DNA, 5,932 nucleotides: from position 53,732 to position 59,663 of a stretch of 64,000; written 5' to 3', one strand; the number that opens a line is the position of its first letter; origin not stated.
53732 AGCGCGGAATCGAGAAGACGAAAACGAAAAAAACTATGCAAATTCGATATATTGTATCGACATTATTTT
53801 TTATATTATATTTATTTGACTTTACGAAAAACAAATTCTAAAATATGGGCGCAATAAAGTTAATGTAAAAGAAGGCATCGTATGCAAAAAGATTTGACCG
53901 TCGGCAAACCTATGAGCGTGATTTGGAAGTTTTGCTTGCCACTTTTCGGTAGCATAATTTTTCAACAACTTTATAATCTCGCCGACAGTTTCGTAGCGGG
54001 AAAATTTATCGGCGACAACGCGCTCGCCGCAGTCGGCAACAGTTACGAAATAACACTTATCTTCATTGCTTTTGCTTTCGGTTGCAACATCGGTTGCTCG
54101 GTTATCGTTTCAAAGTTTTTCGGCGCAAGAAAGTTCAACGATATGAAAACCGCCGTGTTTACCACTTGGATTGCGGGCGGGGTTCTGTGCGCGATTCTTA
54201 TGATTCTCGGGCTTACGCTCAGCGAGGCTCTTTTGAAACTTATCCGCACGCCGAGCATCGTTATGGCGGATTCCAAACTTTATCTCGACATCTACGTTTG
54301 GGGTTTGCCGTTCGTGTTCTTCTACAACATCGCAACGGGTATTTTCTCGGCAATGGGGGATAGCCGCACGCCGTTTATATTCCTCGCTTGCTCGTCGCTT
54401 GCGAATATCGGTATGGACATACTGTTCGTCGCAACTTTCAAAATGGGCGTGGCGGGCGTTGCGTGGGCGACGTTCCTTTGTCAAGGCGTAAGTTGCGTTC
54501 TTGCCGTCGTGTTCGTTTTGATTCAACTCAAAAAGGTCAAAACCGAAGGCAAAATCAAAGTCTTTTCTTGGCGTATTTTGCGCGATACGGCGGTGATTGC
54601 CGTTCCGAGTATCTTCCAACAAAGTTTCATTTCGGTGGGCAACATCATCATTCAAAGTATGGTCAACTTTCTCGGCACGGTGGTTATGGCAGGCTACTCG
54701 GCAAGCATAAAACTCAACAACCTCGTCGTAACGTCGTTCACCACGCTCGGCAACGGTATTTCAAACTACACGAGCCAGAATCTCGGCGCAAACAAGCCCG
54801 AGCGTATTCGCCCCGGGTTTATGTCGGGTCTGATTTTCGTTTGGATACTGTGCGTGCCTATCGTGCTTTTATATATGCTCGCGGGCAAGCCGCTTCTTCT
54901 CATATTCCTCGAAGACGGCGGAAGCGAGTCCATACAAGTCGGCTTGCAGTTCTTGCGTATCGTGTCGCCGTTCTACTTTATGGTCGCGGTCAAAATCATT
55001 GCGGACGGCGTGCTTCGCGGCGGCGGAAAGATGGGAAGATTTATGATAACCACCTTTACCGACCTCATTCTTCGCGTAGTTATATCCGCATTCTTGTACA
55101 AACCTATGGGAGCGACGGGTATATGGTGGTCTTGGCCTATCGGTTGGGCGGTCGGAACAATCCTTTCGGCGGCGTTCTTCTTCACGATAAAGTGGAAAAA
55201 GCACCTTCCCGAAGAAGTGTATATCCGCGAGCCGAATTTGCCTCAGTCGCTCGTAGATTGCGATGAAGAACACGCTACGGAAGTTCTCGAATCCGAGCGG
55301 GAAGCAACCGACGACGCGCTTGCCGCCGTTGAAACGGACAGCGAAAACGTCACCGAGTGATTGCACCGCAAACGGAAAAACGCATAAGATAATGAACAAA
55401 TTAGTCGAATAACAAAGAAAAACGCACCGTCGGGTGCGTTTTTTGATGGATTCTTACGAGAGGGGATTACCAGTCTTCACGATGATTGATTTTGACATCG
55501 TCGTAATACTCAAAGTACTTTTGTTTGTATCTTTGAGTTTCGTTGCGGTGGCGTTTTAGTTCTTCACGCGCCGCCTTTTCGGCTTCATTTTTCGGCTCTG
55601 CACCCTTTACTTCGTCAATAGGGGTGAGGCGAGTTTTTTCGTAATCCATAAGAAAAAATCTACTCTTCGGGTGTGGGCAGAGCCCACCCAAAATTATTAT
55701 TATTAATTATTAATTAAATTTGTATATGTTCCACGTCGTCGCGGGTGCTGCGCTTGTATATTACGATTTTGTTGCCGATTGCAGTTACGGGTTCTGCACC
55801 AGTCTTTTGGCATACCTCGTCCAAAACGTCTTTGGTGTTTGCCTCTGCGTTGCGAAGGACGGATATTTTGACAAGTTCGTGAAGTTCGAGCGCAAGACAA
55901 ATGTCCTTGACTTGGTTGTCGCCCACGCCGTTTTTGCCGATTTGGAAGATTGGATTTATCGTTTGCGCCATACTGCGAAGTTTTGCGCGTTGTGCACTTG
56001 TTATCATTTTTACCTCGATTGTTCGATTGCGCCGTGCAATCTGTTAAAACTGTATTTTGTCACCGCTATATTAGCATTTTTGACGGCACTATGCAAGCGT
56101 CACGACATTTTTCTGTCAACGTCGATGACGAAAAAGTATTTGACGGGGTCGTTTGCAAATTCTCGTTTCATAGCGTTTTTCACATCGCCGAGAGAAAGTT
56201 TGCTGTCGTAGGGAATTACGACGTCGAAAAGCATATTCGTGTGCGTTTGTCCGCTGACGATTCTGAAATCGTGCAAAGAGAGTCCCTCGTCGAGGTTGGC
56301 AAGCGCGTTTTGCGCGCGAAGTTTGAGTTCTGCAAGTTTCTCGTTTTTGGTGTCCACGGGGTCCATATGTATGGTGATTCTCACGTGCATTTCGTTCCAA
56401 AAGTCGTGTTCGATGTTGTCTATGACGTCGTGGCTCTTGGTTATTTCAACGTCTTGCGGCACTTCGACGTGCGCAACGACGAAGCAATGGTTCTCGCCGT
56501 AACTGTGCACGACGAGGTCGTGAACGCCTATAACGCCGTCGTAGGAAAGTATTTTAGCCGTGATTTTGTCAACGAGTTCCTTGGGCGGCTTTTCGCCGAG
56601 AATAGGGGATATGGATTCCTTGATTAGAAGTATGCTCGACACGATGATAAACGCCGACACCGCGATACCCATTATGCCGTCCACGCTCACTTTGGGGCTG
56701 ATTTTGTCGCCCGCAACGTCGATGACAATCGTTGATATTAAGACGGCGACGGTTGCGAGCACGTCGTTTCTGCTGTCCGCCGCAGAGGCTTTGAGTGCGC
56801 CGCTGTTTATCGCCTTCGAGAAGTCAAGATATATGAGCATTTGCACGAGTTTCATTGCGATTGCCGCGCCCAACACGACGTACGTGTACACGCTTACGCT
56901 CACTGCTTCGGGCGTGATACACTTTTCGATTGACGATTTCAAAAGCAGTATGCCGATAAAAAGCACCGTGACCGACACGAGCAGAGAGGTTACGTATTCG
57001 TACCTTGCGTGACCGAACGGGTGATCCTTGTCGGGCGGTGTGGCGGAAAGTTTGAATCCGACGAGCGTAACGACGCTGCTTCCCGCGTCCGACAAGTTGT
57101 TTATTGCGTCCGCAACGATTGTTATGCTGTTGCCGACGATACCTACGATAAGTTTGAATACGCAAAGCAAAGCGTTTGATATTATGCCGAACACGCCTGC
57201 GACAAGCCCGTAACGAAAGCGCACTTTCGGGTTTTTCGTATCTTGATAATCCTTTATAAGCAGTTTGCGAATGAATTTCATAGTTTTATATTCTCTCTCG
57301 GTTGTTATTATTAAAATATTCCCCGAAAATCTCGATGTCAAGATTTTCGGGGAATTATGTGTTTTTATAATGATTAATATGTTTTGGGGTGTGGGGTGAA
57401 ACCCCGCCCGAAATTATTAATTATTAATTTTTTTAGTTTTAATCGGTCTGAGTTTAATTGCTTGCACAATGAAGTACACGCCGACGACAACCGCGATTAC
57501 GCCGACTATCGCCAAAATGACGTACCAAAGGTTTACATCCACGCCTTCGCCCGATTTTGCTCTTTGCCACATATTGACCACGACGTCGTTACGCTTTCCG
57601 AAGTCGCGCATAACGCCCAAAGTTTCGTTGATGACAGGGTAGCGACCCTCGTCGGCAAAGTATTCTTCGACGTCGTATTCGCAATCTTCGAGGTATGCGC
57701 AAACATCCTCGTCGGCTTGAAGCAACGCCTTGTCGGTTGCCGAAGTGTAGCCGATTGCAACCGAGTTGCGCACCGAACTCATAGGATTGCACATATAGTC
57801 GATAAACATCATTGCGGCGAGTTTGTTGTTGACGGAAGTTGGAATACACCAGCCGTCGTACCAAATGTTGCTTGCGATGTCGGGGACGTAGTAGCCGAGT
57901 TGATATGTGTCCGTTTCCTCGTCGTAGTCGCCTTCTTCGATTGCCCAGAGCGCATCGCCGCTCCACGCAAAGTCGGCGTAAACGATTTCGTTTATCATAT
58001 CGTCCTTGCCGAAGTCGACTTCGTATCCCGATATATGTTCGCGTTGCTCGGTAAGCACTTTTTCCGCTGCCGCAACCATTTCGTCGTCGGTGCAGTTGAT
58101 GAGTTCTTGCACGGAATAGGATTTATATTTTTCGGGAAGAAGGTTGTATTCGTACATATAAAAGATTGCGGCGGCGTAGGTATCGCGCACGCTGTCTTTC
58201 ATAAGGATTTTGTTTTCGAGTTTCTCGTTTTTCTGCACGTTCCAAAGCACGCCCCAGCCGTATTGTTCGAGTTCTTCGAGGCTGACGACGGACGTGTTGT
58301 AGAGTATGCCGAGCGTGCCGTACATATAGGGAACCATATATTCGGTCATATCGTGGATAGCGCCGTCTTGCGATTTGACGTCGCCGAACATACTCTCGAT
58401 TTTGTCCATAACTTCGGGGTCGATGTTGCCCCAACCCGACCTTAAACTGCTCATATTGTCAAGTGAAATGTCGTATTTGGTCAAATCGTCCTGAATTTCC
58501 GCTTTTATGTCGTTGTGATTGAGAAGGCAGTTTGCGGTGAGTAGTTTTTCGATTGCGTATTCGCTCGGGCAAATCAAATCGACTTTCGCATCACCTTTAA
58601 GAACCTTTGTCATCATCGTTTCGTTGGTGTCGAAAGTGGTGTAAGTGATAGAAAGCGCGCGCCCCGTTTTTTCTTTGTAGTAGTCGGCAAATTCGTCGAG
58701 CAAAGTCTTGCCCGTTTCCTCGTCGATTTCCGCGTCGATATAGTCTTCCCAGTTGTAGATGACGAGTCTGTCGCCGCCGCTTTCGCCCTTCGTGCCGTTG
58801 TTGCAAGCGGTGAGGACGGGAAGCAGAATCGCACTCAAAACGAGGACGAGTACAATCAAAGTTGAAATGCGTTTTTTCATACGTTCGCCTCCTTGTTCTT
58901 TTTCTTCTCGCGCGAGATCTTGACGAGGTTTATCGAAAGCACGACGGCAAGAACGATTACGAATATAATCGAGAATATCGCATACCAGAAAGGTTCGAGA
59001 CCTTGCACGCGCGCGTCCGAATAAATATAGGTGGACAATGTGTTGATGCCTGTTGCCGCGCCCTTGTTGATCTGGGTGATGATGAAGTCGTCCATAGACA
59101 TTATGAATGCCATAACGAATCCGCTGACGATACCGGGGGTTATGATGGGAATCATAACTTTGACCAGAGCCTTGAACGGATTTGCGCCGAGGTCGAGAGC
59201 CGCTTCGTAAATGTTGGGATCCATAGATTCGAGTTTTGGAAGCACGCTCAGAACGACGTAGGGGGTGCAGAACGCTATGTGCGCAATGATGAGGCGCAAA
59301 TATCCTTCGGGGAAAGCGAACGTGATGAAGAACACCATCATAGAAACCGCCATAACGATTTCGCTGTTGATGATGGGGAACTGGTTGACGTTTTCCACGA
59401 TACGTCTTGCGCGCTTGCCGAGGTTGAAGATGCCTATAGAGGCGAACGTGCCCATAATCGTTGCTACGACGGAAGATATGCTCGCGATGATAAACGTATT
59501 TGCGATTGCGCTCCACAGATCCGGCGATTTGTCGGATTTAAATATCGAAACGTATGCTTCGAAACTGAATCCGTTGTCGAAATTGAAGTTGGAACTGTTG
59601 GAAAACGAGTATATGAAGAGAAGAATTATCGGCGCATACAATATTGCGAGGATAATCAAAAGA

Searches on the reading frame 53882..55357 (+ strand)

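Call 13: search_protein_families(library=pfam, proteins=[window:53882-55357:+], max_evalue=0.0001)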
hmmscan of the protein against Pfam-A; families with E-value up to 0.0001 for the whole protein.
window:53882-55357:+ (492 aa): 2 families
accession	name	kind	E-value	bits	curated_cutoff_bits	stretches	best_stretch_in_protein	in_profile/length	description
PF01554.23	MatE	-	5.7e-55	185.9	24.9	2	20-179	1-159/161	MatE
PF03023.19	MurJ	-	6.4e-09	35.4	27.4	1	86-250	275-436/451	Lipid II flippase MurJ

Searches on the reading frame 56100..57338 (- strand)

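Call 13: search_protein_families(library=pfam, proteins=[window:56100-57338:-], max_evalue=0.0001)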
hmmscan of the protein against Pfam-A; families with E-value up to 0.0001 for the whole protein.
window:56100-57338:- (412 aa): 2 families
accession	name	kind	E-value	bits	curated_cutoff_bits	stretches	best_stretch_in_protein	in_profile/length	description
PF01545.26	Cation_efflux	-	2.3e-40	139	26.6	1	51-246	4-197/198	Cation efflux family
PF16916.11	ZT_dimer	-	4.9e-17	62.1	26.7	1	251-327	1-77/78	Dimerisation domain of Zinc Transporter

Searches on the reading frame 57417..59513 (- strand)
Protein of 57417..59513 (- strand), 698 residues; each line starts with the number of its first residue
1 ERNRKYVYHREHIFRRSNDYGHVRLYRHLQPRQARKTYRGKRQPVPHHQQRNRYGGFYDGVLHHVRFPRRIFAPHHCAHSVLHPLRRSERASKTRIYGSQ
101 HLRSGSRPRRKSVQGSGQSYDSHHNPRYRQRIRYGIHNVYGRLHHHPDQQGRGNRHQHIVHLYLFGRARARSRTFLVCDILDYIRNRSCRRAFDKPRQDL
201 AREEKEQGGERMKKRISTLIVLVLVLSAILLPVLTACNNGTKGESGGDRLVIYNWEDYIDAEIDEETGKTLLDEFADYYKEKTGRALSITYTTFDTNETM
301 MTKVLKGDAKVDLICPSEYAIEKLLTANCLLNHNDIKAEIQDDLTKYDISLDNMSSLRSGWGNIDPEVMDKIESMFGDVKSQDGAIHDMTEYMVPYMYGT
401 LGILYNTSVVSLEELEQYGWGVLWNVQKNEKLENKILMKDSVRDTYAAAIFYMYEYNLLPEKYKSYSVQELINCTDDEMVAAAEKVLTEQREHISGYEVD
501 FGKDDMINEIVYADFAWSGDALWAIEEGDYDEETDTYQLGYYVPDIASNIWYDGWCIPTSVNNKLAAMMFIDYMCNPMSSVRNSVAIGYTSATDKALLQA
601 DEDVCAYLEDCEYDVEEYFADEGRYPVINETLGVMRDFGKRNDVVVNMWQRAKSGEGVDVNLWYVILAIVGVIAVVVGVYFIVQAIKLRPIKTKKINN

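Call 13: search_protein_families(library=pfam, proteins=[window:57417-59513:-], max_evalue=0.0001)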
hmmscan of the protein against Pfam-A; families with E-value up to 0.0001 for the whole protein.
window:57417-59513:- (698 aa): 2 families
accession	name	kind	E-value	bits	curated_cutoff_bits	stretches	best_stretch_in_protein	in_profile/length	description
PF13416.11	SBP_bac_8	-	8.4e-12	45.9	27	1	276-599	3-268/279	Bacterial extracellular solute-binding protein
PF01547.30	SBP_bac_1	-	5.4e-05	23.8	26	0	266-575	6-301/307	Bacterial extracellular solute-binding protein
